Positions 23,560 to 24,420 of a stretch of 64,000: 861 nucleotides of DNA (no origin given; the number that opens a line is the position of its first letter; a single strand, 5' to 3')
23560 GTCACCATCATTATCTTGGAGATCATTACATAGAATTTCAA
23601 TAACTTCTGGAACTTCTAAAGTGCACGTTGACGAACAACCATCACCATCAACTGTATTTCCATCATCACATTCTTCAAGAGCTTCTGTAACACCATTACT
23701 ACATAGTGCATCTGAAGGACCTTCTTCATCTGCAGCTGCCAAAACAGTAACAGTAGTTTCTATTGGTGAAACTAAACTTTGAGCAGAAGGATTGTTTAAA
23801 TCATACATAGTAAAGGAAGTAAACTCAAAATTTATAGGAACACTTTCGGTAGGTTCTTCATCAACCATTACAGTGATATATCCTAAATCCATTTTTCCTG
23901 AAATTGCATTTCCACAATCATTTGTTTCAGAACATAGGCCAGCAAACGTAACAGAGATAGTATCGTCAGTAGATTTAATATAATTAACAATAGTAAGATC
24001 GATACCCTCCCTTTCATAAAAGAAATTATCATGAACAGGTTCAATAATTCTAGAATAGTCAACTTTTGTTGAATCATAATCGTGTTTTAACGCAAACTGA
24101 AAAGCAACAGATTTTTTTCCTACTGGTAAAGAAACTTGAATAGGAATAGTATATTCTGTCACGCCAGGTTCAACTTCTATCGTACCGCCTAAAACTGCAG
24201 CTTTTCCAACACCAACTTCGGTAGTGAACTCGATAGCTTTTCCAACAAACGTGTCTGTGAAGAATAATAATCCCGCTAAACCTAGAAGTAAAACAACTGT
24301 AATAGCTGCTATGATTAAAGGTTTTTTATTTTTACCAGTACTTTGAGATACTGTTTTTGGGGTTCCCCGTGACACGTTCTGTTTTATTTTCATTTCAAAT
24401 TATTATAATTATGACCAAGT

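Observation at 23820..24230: Cohesin-like N-terminal domains in three of the giant proteins.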

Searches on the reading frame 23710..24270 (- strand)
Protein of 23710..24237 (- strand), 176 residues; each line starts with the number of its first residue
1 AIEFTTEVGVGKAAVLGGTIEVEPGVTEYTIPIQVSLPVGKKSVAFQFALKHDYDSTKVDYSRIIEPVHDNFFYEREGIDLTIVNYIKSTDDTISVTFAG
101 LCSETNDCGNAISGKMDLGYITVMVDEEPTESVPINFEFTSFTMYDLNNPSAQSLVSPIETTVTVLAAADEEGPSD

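Call 6: search_solved_structures(query=window:23710-24237:-, max_evalue=10, show_alignments=3)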
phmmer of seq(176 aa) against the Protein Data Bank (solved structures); distinct sequences matched with E-value up to 10: 0.

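Call 8: find_homologous_proteins(query=A2, max_evalue=0.001)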
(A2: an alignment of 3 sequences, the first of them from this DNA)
Query A2 (3 sequences) (187 aa, profile of the alignment): 1 proteins with E <= 0.001 among 4169 candidates.
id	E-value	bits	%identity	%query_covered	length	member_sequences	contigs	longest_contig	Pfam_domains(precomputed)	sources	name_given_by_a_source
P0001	4.9e-5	41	43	33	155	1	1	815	-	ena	-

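Call 12: search_protein_families(library=pfam, proteins=[window:23734-24243:-], max_evalue=10)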
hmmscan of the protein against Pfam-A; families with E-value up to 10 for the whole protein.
seq(170 aa): 1 family
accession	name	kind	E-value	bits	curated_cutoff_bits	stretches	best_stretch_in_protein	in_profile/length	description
PF02977.21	CarbpepA_inh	-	0.16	12.2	25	1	87-122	10-46/46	Carboxypeptidase A inhibitor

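Call 17: predict_structure(alignment_id=A3)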
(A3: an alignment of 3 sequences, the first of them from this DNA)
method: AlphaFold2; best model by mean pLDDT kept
length: 170 residues; sequences in the alignment: 3
mean_pLDDT: 49.6   pTM: 0.46
mean pLDDT of the five models: 49.6, 48.5, 46.8, 46.2, 44.9
residues with pLDDT >= 90: 0; 70-90: 0; 50-70: 84; < 50: 86
segments of 3 or more residues with pLDDT < 50: 1-17, 61-116, 154-157, 159-163, 167-170
pLDDT, mean of each block of 10 residues (from residue 1): 44 48 64 60 57 57 41 28 33 41 43 46 61 64 62 49 47
secondary structure, 60 per line:
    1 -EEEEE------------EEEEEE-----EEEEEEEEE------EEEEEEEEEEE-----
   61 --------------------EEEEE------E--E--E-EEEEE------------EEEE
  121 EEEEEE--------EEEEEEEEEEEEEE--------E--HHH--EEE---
elements in order: E2-6 E19-24 E30-38 E45-55 E81-85 E100-104 E117-126 E135-148 E165-167

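Call 18: search_protein_representatives(alignment_id=A3)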
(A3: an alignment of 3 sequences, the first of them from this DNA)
Query: 3 sequences, 153 profile positions. Proteins with E-value up to 0.001 (for the whole library): 99; up to 1e-10: 22; up to 1e-30: 4. The best 99 are listed.
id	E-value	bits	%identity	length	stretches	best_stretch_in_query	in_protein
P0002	4.5e-69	247.6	-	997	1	1-153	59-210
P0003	1.2e-65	236.4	-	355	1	1-153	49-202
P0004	2.4e-34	134.8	-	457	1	1-151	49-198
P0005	6.0e-31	123.8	-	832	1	1-152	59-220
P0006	1.3e-26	109.7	-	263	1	7-142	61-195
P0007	1.1e-20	90.5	-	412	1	11-151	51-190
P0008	5.1e-19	85.1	-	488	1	1-148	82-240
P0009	3.2e-18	82.5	-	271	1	10-150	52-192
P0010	4.4e-17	78.8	-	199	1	1-142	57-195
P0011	4.8e-17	78.7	-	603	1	1-151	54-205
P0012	2.0e-15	73.4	-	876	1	15-151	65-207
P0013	3.1e-15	72.8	-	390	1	24-152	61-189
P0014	6.1e-15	71.8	-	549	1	14-151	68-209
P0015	7.9e-15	71.5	-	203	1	1-148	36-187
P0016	1.7e-14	70.4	-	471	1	15-139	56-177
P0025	3.2e-10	56.5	-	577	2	27-148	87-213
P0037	4.4e-08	49.6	-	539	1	1-141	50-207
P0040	5.1e-08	49.3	-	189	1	1-143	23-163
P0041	6.2e-08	49.1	-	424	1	2-148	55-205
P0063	6.0e-06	42.6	-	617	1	1-134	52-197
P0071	1.7e-05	41.2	-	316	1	1-136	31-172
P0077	4.2e-05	39.9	-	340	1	25-118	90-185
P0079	5.6e-05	39.5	-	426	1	1-151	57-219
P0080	6.2e-05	39.3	-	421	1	8-144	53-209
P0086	1.0e-04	38.6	-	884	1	16-149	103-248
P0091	2.8e-04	37.2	-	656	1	1-137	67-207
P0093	4.3e-04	36.6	-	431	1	1-143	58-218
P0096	6.7e-04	36.0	-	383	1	1-136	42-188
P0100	9.1e-04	35.5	-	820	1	15-139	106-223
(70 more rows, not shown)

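Call 22: search_solved_structures(query=A4, max_evalue=10, show_alignments=3)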
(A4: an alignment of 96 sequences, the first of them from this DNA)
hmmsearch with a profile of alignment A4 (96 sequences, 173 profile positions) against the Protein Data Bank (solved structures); distinct sequences matched with E-value up to 10: 11.
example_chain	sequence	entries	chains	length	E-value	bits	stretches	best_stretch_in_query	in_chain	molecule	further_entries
2jh2_A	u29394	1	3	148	0.17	15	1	20-129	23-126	O-GLCNACASE NAGJ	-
2o4e_A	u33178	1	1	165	0.24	14.5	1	20-129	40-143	O-GlcNAcase nagJ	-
2ozn_A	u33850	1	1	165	0.28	14.3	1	20-129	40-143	O-GlcNAcase nagJ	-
2w1n_A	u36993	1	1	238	0.49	13.5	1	20-129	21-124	O-GLCNACASE NAGJ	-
8v9v_A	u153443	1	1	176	0.62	13.2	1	32-67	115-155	Pilus assembly protein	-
4wfs_A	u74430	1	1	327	0.64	13.1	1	55-111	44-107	tRNA-dihydrouridine(20) synthase [NAD(P)+]-like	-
6ezb_A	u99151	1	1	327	0.64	13.1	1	55-111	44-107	tRNA-dihydrouridine(20) synthase [NAD(P)+]-like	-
6eza_A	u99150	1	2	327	0.64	13.1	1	55-111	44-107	tRNA-dihydrouridine(20) synthase [NAD(P)+]-like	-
6ezc_A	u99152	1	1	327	0.64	13.1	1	55-111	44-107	tRNA-dihydrouridine(20) synthase [NAD(P)+]-like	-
4xp7_A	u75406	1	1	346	0.7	13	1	55-111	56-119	tRNA-dihydrouridine(20) synthase [NAD(P)+]-like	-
5kca_A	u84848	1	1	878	1.5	12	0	109-140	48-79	Cerebellin-1,Cerebellin-1,Cerebellin-1,Glutamate receptor ionotropic, delta-2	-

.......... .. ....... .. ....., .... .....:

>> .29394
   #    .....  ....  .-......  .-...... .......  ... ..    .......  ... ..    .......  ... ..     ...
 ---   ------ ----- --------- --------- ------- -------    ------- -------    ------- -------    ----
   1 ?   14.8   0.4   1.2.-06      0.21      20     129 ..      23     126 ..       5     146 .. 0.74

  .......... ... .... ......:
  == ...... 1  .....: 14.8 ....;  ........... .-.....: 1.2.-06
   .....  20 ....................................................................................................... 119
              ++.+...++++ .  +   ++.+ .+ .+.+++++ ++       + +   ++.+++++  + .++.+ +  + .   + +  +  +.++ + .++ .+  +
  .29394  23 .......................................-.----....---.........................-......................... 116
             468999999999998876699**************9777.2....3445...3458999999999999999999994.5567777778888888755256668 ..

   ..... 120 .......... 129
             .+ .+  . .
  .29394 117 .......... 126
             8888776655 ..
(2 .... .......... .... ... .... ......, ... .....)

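Call 23: search_protein_families(library=pfam, alignment_id=A4, max_evalue=1)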
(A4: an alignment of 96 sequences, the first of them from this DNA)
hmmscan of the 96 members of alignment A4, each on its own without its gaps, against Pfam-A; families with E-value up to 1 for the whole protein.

A. member 1, seq(170 aa): 1 family
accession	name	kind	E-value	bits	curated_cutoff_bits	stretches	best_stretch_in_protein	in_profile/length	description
PF02977.21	CarbpepA_inh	-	0.16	12.2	25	1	87-122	10-46/46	Carboxypeptidase A inhibitor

B. families by the number of members that match (of 96 scanned): 38 families (the first 25 are shown)
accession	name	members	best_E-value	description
PF00963.24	Cohesin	23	2.9e-12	Cohesin domain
PF13948.11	DUF4215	3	0.0012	Domain of unknown function (DUF4215)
PF23416.1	DUF7107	2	0.0026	Domain of unknown function (DUF7107)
PF05345.18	He_PIG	2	0.024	Putative Ig domain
PF02412.23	TSP_3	1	7.4e-05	Thrombospondin type 3 repeat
PF04706.18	Dickkopf_N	1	0.0082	Dickkopf N-terminal cysteine-rich region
PF06184.17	Potex_coat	1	0.01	Potexvirus coat protein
PF14310.12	Fn3-like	1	0.01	Fibronectin type III-like domain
PF07987.16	DUF1775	1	0.015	Domain of unkown function (DUF1775)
PF17793.6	AHD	1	0.016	ANC1 homology domain (AHD)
PF19076.6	CshA_repeat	1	0.016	Surface adhesin CshA repetitive domain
PF04571.19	Lipin_N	1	0.026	lipin, N-terminal conserved region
PF06280.18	fn3_5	1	0.028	Fn3-like domain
PF06594.17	HCBP_related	1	0.028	Haemolysin-type calcium binding protein related domain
PF09229.17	Aha1_N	1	0.03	Activator of Hsp90 ATPase, N-terminal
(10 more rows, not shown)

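Call 24: find_homologous_proteins(query=A4, max_evalue=0.00001)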
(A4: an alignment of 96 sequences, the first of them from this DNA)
Query A4 (96 sequences) (170 aa, profile of the alignment): 1 proteins with E <= 0.00001 among 4997 candidates.
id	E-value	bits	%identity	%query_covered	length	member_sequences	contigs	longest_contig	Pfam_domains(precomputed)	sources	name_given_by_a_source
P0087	1.5e-41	160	18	26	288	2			PF13948.12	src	-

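Call 26: search_protein_families(library=pfam, proteins=[P0025, P0077, P0096, P0071, P0080, P0093, P0091, P0079, P0041, P0040], max_evalue=0.01)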
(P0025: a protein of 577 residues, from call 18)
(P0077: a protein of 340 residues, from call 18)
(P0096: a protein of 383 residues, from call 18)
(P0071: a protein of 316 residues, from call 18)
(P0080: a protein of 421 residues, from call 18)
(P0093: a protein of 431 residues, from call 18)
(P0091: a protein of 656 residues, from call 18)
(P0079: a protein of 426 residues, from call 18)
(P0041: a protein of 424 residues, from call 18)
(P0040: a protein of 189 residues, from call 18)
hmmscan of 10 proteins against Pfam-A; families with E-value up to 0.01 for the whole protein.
P0025 (577 aa): 1 family
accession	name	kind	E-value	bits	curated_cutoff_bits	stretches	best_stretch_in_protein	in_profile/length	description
PF00963.24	Cohesin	-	0.0011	19.6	24.1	1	88-177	12-106/139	Cohesin domain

P0077 (340 aa): 1 family
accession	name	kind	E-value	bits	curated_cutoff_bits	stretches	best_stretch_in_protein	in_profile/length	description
PF00963.24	Cohesin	-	5.1e-06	27.2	24.1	1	92-209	11-127/139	Cohesin domain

P0096 (383 aa): 1 family
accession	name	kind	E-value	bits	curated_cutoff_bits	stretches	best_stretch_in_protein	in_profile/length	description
PF02412.23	TSP_3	-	9.1e-05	22.5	25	1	210-231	15-36/36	Thrombospondin type 3 repeat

P0071 (316 aa): 0 families

P0080 (421 aa): 1 family
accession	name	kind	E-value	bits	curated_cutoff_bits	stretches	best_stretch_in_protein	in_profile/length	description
PF00963.24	Cohesin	-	0.0011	19.6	24.1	0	63-108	4-50/139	Cohesin domain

P0093 (431 aa): 0 families

P0091 (656 aa): 0 families

P0079 (426 aa): 4 families
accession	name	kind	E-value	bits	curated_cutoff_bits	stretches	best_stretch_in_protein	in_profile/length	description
PF00963.24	Cohesin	-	2e-05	25.2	24.1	1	76-191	5-114/139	Cohesin domain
PF11337.13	DUF3139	-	0.0011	19.9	27.3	1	355-419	5-65/83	Protein of unknown function (DUF3139)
PF12420.13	DUF3671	-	0.0031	17.4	34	1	32-386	161-216/223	Fam-L, Fam-M like protein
PF07672.19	MFS_Mycoplasma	-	0.0099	15.8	24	1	353-418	66-124/297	Mycoplasma MFS transporter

P0041 (424 aa): 1 family
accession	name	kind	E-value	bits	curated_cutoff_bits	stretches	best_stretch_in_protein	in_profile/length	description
PF00963.24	Cohesin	-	1.2e-11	45.4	24.1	1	71-181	5-114/139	Cohesin domain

P0040 (189 aa): 0 families

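Call 29: predict_structure(alignment_id=A4)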
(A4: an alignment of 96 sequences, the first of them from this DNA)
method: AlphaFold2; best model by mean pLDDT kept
length: 170 residues; sequences in the alignment: 96
mean_pLDDT: 92.3   pTM: 0.86
mean pLDDT of the five models: 92.3, 91.9, 91.1, 91.0, 90.8
residues with pLDDT >= 90: 127; 70-90: 38; 50-70: 5; < 50: 0
segments of 3 or more residues with pLDDT < 50: none
pLDDT, mean of each block of 10 residues (from residue 1): 81 96 88 96 97 85 93 93 97 96 89 97 90 91 97 92 91
secondary structure, 60 per line:
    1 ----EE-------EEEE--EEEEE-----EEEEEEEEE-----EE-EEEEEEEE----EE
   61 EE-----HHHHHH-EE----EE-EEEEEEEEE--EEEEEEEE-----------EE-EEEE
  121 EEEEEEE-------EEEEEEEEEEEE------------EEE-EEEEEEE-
elements in order: E14-17 E20-24 E30-38 E47-54 E59-62 H68-73 E84-92 E95-102 E117-127 E135-146 E159-161 E163-169

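Call 32: fold_search(model_id=the predicted structure, library=pdb)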
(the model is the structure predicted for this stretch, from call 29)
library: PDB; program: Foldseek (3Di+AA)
matches with E <= 10: 1611; with E <= 0.001: 50
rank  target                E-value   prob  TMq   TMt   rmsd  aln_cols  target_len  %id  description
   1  1g1k_A                1.1e-07  1.00  0.60  0.69   4.3       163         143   16  COHESIN MODULE FROM THE CELLULOSOME OF CLOSTRIDIUM CELLULOLYTICUM (released 2000-11-22)
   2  6kgc_A                2.5e-07  1.00  0.61  0.71   3.8       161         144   14  Crystal structure of CaDoc0917(R49D)-CaCohA2 complex at pH 5.4 (released 2020-07-08)
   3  6kgf_C                2.9e-07  1.00  0.61  0.69   4.0       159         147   16  Crystal structure of CaDoc0917(R16D)-CaCohA2 complex at pH 8.2 (released 2020-07-08)
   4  6kge_A                4.0e-07  1.00  0.62  0.73   3.8       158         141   16  Crystal structure of CaDoc0917(R16D)-CaCohA2 complex at pH 5.5 (released 2020-07-08)
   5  6kgd_A                4.3e-07  1.00  0.63  0.72   3.8       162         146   15  Crystal structure of CaDoc0917(R49D)-CaCohA2 complex at pH 8.0 (released 2020-07-08)
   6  4dh2_A                9.6e-07  1.00  0.61  0.65   7.6       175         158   14  Crystal structure of Coh-OlpC(Cthe_0452)-Doc435(Cthe_0435) complex: A novel type I Cohesin-Dockerin complex from Clost (released 2012-11-28)
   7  6kgf_A                1.1e-06  1.00  0.60  0.69   4.3       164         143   13  Crystal structure of CaDoc0917(R16D)-CaCohA2 complex at pH 8.2 (released 2020-07-08)
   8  2vn6_A                1.3e-06  1.00  0.59  0.66   4.2       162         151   17  The Clostridium cellulolyticum dockerin displays a dual binding mode for its cohesin partner (released 2008-05-13)
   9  4dh2_C                1.5e-06  1.00  0.58  0.62   8.3       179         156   14  Crystal structure of Coh-OlpC(Cthe_0452)-Doc435(Cthe_0435) complex: A novel type I Cohesin-Dockerin complex from Clost (released 2012-11-28)
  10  2vn5_A                1.7e-06  1.00  0.59  0.69   4.1       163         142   16  The Clostridium cellulolyticum dockerin displays a dual binding mode for its cohesin partner (released 2008-05-20)
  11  5lxv_A                1.8e-06  1.00  0.61  0.60   4.8       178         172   13  Crystal structure of Ruminococcus flavefaciens scaffoldin C cohesin in complex with a dockerin from an uncharacterized (released 2016-10-19)
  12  2xdh                  2.3e-06  1.00  0.62  0.74   3.0       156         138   15  Non-cellulosomal cohesin from the hyperthermophilic archaeon Archaeoglobus fulgidus (released 2010-05-26)
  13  4ums                  3.1e-06  1.00  0.61  0.67   4.3       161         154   17  The crystal structure of the seventh ScaB type I cohesin from Pseudobacteroides cellulosolvens (released 2015-05-06)
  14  3ul4_A                3.3e-06  1.00  0.62  0.72   4.1       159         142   15  Crystal structure of Coh-OlpA(Cthe_3080)-Doc918(Cthe_0918) complex: A novel type I Cohesin-Dockerin complex from Clost (released 2012-11-28)
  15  5lxv_C                3.3e-06  1.00  0.62  0.61   5.4       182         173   11  Crystal structure of Ruminococcus flavefaciens scaffoldin C cohesin in complex with a dockerin from an uncharacterized (released 2016-10-19)
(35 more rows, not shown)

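Call 51: search_protein_families(library=pfam, alignment_id=A4, max_evalue=0.001)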
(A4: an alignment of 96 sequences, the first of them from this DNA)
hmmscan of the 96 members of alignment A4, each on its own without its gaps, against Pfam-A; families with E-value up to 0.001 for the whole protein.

A. member 1, seq(170 aa): 0 families

B. families by the number of members that match (of 96 scanned): 2 families
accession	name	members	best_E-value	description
PF00963.24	Cohesin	17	2.9e-12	Cohesin domain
PF02412.23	TSP_3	1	7.4e-05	Thrombospondin type 3 repeat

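Call 52: search_protein_families(library=pfam, proteins=[P0004, P0086, P0096, P0100, P0005, P0006, P0063, P0009, P0015, P0037], max_evalue=0.05)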
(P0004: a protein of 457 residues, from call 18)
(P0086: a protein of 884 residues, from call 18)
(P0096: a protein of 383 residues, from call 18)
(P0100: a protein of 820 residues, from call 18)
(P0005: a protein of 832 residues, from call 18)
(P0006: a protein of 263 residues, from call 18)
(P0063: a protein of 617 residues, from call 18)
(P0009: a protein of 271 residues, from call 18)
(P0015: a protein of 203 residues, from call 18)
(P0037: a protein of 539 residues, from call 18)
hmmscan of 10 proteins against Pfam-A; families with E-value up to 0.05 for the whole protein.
P0004 (457 aa): 0 families

P0086 (884 aa): 5 families
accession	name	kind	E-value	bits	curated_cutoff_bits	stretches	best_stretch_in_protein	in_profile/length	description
PF05048.19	NosD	-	3.4e-08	33.6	23.6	1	350-457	42-152/212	Periplasmic copper-binding protein (NosD)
PF13229.12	Beta_helix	-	6.8e-07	29.5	25.9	1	348-455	31-137/158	Right handed beta helix region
PF11617.13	Cu-binding_MopE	-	4e-05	24.2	27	1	283-310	3-29/30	Putative metal-binding motif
PF16318.11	DUF4957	-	0.0013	19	30.8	1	348-414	47-114/142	Domain of unknown function (DUF4957)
PF00404.24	Dockerin_1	-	0.0015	19.1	22.9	1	814-875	1-54/57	Dockerin type I domain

P0096 (383 aa): 1 family
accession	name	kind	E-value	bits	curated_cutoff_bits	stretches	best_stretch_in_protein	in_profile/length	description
PF02412.23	TSP_3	-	9.1e-05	22.5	25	1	210-231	15-36/36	Thrombospondin type 3 repeat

P0100 (820 aa): 2 families
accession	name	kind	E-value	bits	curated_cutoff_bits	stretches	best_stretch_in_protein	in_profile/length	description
PF02412.23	TSP_3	-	3.1e-10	40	25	4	588-615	3-30/36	Thrombospondin type 3 repeat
PF00404.24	Dockerin_1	-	0.0041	17.7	22.9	1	759-814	2-57/57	Dockerin type I domain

P0005 (832 aa): 2 families
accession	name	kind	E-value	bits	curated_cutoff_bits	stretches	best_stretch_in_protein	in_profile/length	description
PF13948.11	DUF4215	-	0.028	15.1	27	1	516-558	4-46/47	Domain of unknown function (DUF4215)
PF21825.2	crAss001_48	-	0.029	14.7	24.8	0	261-313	12-57/61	crAss001_48 related protein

P0006 (263 aa): 0 families

P0063 (617 aa): 2 families
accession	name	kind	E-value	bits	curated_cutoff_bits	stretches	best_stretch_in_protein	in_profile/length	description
PF13948.11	DUF4215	-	9.4e-06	26.3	27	1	221-247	21-46/47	Domain of unknown function (DUF4215)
PF04885.19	Stig1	-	0.00091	20.1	24.1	1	336-379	41-83/85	Stigma-specific STIG1-like protein family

P0009 (271 aa): 1 family
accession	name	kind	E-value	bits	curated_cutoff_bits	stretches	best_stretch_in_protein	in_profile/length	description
PF22812.1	CR_prot_dom_plant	-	0.045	14.6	34.1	0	198-219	8-28/71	Plant cysteine-rich protein domain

P0015 (203 aa): 0 families

P0037 (539 aa): 1 family
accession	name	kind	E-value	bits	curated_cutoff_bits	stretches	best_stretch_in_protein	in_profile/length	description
PF04706.18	Dickkopf_N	-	0.0099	16.6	25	1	244-274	21-51/51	Dickkopf N-terminal cysteine-rich region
